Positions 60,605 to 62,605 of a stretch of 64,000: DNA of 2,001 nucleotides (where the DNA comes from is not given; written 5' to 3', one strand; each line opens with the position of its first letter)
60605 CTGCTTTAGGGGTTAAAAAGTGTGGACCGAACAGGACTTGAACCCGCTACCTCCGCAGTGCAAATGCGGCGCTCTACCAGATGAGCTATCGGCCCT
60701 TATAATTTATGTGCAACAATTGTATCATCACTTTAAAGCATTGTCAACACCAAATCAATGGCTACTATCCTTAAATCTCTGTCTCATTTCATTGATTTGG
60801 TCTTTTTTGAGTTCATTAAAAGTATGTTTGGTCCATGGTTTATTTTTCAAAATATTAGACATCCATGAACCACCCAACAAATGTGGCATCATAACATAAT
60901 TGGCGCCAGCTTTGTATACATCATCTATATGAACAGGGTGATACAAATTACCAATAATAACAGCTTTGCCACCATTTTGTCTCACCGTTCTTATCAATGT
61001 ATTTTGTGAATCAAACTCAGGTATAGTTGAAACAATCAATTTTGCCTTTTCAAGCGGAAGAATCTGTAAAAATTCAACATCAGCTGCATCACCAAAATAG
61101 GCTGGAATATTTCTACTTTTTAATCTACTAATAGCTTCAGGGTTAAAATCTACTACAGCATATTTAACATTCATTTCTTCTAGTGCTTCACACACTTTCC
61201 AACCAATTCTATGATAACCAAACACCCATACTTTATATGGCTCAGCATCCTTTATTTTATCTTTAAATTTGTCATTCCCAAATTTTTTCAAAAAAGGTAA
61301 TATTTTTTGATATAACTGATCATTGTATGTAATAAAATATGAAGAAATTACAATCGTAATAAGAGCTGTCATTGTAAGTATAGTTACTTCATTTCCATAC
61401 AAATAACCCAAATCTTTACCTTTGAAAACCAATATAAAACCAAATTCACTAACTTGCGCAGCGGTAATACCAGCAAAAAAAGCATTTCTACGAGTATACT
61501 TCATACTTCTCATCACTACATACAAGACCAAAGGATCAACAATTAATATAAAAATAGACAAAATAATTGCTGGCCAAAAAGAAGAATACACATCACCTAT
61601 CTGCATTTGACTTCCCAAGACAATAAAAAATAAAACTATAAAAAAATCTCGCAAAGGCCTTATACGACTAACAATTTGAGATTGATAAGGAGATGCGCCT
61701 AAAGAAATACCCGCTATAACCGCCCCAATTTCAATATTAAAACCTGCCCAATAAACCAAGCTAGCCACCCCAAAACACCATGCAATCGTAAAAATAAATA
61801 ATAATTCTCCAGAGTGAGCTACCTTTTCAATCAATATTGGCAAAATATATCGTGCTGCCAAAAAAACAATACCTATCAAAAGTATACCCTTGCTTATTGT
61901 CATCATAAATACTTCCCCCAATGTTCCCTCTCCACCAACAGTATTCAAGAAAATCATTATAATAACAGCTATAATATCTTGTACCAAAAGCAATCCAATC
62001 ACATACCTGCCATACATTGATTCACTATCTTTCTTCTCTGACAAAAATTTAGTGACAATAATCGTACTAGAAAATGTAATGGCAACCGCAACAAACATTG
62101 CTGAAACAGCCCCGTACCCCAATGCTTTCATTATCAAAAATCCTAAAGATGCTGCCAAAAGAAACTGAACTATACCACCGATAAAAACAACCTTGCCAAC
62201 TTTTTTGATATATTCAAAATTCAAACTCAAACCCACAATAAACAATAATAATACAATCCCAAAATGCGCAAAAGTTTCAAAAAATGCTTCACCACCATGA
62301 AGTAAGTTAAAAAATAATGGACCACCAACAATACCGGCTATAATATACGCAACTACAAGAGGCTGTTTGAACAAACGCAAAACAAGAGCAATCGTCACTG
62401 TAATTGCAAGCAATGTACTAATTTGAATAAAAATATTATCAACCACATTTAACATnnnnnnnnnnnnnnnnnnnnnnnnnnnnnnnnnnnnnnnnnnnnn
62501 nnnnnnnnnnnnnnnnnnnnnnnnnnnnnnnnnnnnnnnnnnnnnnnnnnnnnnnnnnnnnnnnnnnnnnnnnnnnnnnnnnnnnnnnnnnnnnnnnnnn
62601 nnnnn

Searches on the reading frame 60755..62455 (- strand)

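Call 42: search_protein_families(library=pfam, proteins=[window:60755-62455:-], max_evalue=0.01)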
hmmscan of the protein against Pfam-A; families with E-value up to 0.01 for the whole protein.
window:60755-62455:- (566 aa): 3 families
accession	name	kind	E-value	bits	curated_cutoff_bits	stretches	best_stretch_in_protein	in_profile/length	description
PF00999.27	Na_H_Exchanger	-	6.1e-53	180.5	26.2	1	17-372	4-366/375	Sodium/hydrogen exchanger, transmembrane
PF02254.24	TrkA_N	-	1.1e-17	64.8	23.8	1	410-524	2-116/116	TrkA-N domain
PF03812.18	KdgT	-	0.00083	19.3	25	1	259-376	182-300/305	2-keto-3-deoxygluconate permease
